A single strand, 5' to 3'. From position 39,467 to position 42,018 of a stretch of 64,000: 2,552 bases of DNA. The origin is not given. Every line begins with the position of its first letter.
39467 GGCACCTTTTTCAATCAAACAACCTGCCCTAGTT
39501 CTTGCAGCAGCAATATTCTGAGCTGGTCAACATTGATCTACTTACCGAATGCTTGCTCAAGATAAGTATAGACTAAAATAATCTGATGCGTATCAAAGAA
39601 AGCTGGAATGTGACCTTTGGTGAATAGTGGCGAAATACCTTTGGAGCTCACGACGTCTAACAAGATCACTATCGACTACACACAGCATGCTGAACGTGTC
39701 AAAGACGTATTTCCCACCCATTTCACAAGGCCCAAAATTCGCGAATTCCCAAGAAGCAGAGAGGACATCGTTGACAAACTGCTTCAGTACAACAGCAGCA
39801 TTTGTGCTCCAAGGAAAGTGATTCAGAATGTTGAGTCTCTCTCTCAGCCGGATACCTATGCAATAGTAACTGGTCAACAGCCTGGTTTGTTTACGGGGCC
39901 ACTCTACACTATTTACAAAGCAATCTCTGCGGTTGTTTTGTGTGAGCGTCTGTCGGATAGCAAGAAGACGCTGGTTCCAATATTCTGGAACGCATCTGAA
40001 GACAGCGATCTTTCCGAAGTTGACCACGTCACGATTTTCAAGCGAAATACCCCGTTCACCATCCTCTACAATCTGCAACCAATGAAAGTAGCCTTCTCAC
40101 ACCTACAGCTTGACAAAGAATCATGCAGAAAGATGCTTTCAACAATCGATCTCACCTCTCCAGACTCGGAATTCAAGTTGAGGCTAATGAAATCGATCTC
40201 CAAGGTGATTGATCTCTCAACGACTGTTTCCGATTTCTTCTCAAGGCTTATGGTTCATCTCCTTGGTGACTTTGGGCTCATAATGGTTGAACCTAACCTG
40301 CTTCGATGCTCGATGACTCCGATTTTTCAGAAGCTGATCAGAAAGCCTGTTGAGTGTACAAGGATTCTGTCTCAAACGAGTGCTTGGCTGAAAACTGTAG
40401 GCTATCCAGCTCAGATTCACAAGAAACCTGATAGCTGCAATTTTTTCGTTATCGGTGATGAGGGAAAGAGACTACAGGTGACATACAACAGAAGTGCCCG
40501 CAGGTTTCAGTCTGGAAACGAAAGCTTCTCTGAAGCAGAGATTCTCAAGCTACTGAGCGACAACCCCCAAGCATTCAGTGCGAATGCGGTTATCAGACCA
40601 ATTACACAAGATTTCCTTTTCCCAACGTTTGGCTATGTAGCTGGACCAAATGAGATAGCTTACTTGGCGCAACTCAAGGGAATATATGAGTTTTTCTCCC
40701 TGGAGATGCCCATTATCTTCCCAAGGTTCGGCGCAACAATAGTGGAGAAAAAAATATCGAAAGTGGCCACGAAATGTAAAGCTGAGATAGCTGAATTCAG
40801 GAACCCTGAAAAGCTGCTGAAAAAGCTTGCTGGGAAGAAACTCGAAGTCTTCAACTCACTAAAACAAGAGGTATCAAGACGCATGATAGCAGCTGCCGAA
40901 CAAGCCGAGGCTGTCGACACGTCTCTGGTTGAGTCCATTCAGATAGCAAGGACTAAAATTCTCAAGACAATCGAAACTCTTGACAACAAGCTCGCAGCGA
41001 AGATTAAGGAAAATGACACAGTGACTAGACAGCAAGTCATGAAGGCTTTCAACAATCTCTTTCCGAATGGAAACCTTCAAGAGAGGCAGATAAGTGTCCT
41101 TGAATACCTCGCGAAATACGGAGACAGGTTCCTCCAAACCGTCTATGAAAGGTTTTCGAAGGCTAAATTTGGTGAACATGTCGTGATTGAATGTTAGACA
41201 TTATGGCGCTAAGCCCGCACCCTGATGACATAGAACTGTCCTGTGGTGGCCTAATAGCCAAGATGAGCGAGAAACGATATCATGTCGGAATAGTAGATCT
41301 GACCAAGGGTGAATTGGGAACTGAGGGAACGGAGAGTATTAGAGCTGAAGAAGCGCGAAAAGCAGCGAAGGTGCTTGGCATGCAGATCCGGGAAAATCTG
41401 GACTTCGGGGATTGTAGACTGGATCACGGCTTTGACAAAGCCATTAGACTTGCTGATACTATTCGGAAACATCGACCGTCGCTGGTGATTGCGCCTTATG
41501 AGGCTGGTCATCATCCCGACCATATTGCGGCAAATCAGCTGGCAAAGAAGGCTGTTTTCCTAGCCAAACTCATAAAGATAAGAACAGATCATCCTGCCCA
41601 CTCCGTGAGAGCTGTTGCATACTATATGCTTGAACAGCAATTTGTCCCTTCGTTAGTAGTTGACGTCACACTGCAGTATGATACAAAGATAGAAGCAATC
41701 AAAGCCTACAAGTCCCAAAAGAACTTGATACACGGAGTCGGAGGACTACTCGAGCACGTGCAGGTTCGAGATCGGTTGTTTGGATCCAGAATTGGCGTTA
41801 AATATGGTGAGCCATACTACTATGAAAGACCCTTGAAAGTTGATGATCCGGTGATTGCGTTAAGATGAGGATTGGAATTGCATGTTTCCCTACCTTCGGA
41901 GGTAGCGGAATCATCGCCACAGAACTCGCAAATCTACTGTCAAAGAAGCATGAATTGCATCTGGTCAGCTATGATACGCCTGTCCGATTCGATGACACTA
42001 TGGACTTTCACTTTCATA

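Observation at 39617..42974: Complete, translationally coupled bshC-bshB-bshA (bacillithiol) operon in an archaeal genome context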

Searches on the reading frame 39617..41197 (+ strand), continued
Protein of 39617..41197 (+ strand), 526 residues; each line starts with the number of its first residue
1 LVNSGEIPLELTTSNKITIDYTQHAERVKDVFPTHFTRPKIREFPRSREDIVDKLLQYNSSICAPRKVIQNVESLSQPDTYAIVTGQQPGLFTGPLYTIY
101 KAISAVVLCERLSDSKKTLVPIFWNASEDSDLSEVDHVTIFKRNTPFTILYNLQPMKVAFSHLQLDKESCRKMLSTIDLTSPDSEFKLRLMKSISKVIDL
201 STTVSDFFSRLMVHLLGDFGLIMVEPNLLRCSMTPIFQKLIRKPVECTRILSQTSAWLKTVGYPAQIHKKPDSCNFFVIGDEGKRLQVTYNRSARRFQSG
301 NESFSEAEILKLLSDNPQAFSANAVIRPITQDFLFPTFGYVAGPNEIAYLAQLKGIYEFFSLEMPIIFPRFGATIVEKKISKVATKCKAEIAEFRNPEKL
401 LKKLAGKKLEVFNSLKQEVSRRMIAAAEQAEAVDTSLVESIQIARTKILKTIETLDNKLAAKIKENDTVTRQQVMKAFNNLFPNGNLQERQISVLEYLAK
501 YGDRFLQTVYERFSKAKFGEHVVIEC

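Call 79: find_encoding_contigs(protein=P0001, flank=8000, max_places=2)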
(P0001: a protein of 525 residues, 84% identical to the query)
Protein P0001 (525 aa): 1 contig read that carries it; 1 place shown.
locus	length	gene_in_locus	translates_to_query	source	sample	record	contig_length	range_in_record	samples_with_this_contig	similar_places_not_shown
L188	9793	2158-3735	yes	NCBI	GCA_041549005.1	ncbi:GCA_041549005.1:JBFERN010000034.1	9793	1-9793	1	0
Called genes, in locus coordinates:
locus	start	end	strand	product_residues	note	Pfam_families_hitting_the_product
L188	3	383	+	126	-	?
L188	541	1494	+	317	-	PF04909:Amidohydro_2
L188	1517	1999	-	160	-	PF07609:DUF1572 (weak), PF04978:MST, PF12867:DinB_2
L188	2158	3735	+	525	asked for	PF10079:Rossmann-like_BshC, PF24850:CC_BshC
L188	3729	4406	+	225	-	PF02585:PIG-L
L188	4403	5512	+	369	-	PF13439:Glyco_transf_4, PF13477:Glyco_trans_4_2, PF13579:Glyco_trans_4_4 (weak), PF20706:GT4-conflict, PF00534:Glycos_transf_1, PF13692:Glyco_trans_1_4, PF13524:Glyco_trans_1_2 (weak)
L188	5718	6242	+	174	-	PF26602:HVO_2718_N (faint), PF01381:HTH_3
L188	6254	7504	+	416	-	PF13167:GTP-bdg_N, PF16360:GTP-bdg_M, PF02421:FeoB_N, PF01926:MMR_HSR1, PF00009:GTP_EFTU (weak), PF19275:HflX_C (weak)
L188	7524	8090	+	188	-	PF01994:Trm56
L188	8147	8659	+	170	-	PF02002:TFIIE_alpha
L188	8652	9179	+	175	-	PF01966:HD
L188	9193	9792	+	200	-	?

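Call 88: find_related_loci(query=A5, collection=genome_contigs, flank=5000)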
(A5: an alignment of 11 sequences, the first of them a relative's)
Query A5 (160 aa) in genome_contigs; peptide patterns used: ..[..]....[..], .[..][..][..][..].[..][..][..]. (x = any residue, [..] = any of these).
105 stretches matched a pattern; 33 encode a relative of the query (tblastn E <= 1e-3); 33 distinct loci.
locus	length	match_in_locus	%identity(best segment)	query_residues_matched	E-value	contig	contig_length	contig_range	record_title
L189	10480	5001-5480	61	1-160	3e-66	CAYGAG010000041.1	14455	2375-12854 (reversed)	MAG TPA_asm: uncultured Candidatus Bathyarchaeia archaeon isolate ERP108616_co2_98 genome assembly, contig: NODE_7011_le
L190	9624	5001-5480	61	1-160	3e-66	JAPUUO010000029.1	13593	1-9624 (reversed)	MAG: Candidatus Bathyarchaeota archaeon isolate 390cm_MaxBin_5k.016 NODE_4546_length_13593_cov_103.052223, whole genome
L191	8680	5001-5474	61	1-159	4e-65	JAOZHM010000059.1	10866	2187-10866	MAG: Candidatus Bathyarchaeota archaeon isolate QDN_1 k127_447620, whole genome shotgun sequence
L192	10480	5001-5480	59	1-160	3e-65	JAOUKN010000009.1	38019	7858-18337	MAG: Candidatus Bathyarchaeota archaeon isolate 8_1_Jan_SF_Bin48 8_1_Jan_SF_Bin48_scaffold_160_c1, whole genome shotgun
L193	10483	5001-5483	58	1-160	6e-64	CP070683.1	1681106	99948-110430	MAG: Candidatus Bathyarchaeota archaeon isolate bin67 chromosome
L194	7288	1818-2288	53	3-159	2e-59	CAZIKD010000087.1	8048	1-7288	MAG TPA_asm: uncultured Candidatus Bathyarchaeia archaeon isolate ERP119294_co4_351 genome assembly, contig: NODE_10198_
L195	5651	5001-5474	54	3-160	3e-59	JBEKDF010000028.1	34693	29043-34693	MAG: Candidatus Bathyarchaeia archaeon isolate SPRUCE 177 SPRUCE_177_28, whole genome shotgun sequence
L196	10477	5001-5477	54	1-159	2e-58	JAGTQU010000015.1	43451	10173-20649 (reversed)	MAG: Candidatus Bathyarchaeota archaeon isolate QZM_B1_bin_55 QZM_B1_bin_55_scaffold_711_curated, whole genome shotgun s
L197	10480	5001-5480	54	1-160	6e-58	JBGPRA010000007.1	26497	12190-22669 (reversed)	MAG: Candidatus Bathyarchaeia archaeon isolate OBJ1_062018_150_2 k141_85857_length_26497_cov_13.7569, whole genome shotg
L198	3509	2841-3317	54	1-159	6e-57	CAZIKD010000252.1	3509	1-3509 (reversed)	MAG TPA_asm: uncultured Candidatus Bathyarchaeia archaeon isolate ERP119294_co4_351 genome assembly, contig: NODE_41950_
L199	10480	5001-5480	56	1-160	6e-57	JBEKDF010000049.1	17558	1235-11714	MAG: Candidatus Bathyarchaeia archaeon isolate SPRUCE 177 SPRUCE_177_49, whole genome shotgun sequence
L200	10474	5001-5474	51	3-160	7e-57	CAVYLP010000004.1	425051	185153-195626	MAG: Candidatus Bathyarchaeota archaeon isolate MFD01299.bin.1.8 genome assembly, contig: contig_8033, whole genome shot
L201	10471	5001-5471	52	3-159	6e-56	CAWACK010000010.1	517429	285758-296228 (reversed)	MAG: Candidatus Bathyarchaeota archaeon isolate MFD03726.bin.1.105 genome assembly, contig: contig_37540, whole genome s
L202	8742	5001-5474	51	3-160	6e-56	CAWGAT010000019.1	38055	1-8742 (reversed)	MAG: Candidatus Bathyarchaeota archaeon isolate MFD04408.bin.2.76 genome assembly, contig: contig_19418, whole genome sh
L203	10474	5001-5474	54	3-160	1e-55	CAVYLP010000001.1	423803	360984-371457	MAG: Candidatus Bathyarchaeota archaeon isolate MFD01299.bin.1.8 genome assembly, contig: contig_19566, whole genome sho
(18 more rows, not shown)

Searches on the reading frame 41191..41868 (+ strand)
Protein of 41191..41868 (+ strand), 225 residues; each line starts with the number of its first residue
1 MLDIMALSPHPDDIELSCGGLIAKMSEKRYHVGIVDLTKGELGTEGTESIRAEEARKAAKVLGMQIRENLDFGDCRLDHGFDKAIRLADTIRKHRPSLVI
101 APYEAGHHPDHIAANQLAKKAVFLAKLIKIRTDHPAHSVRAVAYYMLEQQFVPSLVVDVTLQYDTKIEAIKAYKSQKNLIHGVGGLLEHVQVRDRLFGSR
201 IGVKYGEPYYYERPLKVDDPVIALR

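Call 3: search_protein_families(library=ncbifam, proteins=[window:41191-41868:+])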
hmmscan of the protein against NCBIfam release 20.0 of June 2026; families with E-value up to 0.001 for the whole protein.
window:41191-41868:+ (225 aa): 5 families
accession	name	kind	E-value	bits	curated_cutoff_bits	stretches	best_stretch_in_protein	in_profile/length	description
TIGR04001.1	thiol_BshB1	equivalog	4.2e-68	229.5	182.5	1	2-217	2-226/226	bacillithiol biosynthesis deacetylase BshB1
TIGR04000.1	thiol_BshB2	equivalog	1.3e-16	61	195.25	1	4-180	3-188/217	bacillithiol biosynthesis deacetylase BshB2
TIGR03445.1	mycothiol_MshB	equivalog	4.1e-07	30.2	224.35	0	77-126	104-156/284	N-acetyl-1-D-myo-inositol-2-amino-2-deoxy-alpha-D-glucopyranoside deacetylase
TIGR03446.1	mycothiol_Mca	equivalog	1.3e-05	24.9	277.15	0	4-122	3-150/283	mycothiol conjugate amidase Mca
NF002557.0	PRK02122.1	subfamily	0.00033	18.9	384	1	4-53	373-422/653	glucosamine-6-phosphate deaminase-like protein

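Call 4: search_protein_families(library=pfam, proteins=[window:41191-41868:+])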
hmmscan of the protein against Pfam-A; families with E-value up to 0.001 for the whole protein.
window:41191-41868:+ (225 aa): 1 family
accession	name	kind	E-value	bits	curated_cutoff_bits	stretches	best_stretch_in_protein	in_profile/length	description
PF02585.22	PIG-L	-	5.6e-28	98.5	28.2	1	5-121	1-128/129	GlcNAc-PI de-N-acetylase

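Call 31: search_solved_structures(query=window:41191-41868:+, show_alignments=2)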
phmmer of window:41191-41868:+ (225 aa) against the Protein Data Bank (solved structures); distinct sequences matched with E-value up to 0.001: 9.
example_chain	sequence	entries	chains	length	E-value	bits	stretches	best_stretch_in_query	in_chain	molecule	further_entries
1uan_A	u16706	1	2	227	4.6e-39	137.5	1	1-214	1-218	hypothetical protein TT1542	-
6p2t_A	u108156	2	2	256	3.1e-37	131.6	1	3-222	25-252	N-acetyl-alpha-D-glucosaminyl L-malate deacetylase 1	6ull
2ixd_A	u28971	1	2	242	2.4e-36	128.6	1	2-216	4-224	LMBE-RELATED PROTEIN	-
3wl4_A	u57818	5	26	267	9.1e-18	67.9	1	4-209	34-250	Uncharacterized protein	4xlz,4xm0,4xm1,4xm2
8bgn_A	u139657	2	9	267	8.1e-16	61.6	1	4-209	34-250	Diacetylchitobiose deacetylase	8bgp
8bgo_A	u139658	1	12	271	8.5e-16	61.5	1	4-209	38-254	Diacetylchitobiose deacetylase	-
3we7_A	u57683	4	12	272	2.8e-15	59.8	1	4-209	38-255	Putative uncharacterized protein PH0499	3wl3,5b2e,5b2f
5cgz_A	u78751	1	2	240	5.9e-10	42.4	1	4-179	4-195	4-oxalmesaconate hydratase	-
5bmo_A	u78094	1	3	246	3.5e-09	39.9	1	4-108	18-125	Putative uncharacterized protein LnmX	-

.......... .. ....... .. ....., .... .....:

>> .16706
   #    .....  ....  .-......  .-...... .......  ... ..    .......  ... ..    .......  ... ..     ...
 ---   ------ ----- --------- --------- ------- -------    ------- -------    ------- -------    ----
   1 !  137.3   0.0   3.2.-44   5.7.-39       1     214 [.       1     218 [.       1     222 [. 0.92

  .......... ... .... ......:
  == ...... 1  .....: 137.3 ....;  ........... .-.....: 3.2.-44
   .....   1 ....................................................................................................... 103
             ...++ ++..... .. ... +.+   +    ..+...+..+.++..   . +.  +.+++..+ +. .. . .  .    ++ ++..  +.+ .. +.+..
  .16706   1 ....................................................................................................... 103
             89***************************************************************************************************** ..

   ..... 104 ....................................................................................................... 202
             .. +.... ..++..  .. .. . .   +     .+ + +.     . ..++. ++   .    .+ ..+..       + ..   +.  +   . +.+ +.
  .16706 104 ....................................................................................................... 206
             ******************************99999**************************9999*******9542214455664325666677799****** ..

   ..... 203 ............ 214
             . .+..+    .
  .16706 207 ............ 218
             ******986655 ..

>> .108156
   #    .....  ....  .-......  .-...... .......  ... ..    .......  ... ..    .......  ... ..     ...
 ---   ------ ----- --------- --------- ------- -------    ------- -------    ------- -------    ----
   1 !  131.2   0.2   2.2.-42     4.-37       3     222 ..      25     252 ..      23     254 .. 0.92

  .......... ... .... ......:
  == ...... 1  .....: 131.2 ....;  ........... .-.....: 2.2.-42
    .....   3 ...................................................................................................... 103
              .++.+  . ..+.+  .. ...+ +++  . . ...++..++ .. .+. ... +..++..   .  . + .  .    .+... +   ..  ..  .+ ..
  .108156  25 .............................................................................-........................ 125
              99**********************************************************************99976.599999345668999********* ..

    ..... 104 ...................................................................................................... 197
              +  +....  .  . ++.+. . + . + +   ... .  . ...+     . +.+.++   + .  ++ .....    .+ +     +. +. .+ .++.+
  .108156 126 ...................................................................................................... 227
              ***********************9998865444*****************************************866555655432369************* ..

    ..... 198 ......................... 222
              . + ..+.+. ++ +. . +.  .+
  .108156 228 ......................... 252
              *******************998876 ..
